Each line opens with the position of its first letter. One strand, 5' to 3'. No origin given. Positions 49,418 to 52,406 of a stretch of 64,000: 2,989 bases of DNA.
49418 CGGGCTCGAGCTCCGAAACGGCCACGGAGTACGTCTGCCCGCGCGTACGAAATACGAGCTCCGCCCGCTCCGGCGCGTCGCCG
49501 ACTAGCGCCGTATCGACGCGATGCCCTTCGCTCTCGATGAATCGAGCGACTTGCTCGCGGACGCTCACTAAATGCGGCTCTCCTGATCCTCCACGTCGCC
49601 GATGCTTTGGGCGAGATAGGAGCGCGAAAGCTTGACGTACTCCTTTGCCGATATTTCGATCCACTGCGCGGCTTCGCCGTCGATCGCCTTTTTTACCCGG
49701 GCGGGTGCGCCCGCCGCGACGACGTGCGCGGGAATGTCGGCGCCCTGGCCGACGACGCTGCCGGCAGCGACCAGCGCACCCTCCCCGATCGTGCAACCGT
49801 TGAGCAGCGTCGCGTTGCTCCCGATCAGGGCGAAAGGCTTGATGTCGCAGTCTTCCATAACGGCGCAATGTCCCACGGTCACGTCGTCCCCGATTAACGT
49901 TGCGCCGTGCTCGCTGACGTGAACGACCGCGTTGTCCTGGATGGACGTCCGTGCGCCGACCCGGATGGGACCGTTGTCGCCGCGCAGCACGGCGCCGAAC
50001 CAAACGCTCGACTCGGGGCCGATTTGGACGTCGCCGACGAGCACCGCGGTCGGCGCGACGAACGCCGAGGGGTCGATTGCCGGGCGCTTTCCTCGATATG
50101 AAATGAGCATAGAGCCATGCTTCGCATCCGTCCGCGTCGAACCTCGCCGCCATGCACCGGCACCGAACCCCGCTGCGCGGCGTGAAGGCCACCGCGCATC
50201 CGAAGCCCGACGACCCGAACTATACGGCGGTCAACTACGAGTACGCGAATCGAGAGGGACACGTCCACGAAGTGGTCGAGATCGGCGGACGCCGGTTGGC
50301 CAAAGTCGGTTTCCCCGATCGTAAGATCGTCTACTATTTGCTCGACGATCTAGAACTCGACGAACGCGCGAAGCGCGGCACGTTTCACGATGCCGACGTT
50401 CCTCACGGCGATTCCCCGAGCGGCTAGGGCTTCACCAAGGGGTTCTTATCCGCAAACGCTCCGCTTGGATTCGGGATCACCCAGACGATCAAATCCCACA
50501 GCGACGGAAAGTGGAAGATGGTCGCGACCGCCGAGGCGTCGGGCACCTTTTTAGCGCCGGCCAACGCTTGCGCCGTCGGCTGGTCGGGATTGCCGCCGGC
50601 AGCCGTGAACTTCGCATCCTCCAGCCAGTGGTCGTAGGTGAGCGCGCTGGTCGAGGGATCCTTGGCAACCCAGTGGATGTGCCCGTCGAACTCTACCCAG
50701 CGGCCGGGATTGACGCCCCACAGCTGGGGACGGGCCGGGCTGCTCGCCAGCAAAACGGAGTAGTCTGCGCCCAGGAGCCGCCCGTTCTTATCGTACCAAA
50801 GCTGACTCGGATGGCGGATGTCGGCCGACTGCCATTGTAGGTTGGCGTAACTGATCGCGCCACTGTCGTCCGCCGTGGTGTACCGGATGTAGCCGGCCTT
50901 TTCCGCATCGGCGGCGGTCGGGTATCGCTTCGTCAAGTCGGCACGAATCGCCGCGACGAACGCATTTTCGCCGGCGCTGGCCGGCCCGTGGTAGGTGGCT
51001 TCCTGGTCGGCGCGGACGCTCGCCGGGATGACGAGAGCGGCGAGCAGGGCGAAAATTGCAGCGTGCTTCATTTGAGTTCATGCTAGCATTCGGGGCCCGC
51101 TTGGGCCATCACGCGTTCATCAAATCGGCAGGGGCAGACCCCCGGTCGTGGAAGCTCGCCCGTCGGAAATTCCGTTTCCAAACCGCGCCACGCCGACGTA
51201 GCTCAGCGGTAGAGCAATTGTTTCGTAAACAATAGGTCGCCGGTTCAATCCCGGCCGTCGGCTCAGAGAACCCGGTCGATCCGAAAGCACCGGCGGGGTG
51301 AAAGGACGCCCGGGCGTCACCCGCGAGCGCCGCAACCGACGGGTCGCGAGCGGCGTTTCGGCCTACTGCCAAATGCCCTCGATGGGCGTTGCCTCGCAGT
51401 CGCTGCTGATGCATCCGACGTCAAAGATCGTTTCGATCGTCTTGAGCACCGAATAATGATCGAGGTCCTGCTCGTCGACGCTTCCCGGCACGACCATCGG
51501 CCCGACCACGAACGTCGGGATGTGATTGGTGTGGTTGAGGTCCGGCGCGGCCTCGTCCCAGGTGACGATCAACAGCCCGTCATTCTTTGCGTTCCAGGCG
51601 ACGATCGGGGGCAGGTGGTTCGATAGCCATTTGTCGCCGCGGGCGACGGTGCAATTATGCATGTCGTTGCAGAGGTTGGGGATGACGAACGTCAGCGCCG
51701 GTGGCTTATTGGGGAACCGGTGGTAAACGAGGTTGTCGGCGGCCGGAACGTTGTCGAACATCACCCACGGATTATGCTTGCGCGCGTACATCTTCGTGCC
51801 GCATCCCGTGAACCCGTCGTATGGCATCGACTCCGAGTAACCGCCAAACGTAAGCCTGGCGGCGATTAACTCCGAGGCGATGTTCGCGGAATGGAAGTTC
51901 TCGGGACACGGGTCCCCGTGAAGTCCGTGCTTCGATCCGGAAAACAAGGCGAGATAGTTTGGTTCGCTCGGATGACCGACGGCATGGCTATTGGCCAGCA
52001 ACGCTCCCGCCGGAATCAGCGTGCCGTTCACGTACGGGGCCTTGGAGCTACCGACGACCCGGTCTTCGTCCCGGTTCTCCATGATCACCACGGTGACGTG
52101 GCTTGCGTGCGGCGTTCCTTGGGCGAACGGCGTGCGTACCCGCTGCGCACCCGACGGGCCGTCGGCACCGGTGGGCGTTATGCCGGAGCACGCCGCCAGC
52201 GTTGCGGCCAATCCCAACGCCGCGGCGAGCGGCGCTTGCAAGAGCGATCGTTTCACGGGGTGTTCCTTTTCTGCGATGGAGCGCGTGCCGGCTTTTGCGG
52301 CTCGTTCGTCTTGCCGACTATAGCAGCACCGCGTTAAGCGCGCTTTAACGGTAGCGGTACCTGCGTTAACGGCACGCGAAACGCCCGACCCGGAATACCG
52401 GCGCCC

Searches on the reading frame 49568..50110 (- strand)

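Call 77: search_protein_families(library=pfam, proteins=[window:49568-50110:-], max_evalue=0.00001)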
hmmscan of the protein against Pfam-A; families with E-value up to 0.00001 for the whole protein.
window:49568-50110:- (180 aa): 2 families
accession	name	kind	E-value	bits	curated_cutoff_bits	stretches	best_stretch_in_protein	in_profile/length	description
PF00132.30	Hexapep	-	1.9e-17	62.6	27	1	88-121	2-35/36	Bacterial transferase hexapeptide (six repeats)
PF25084.1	LbH_EIF2B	-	6.9e-08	32.9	54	1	50-125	23-104/105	EIF2B subunit epsilon LbH domain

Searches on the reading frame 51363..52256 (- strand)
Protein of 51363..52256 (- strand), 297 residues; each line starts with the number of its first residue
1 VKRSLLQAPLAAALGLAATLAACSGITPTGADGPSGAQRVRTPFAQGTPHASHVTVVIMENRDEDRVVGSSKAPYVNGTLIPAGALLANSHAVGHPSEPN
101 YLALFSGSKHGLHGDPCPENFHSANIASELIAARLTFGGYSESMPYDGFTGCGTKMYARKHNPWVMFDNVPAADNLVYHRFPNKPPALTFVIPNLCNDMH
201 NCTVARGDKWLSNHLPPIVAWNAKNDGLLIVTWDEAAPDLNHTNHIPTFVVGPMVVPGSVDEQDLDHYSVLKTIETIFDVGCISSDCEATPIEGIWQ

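Call 77: search_protein_families(library=pfam, proteins=[window:51363-52256:-], max_evalue=0.00001)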
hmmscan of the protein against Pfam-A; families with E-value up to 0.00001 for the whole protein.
window:51363-52256:- (297 aa): 1 family
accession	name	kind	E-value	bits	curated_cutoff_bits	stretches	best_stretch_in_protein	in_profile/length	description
PF04185.19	Phosphoesterase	-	2.7e-37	129.2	23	1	80-280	113-355/356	Phosphoesterase family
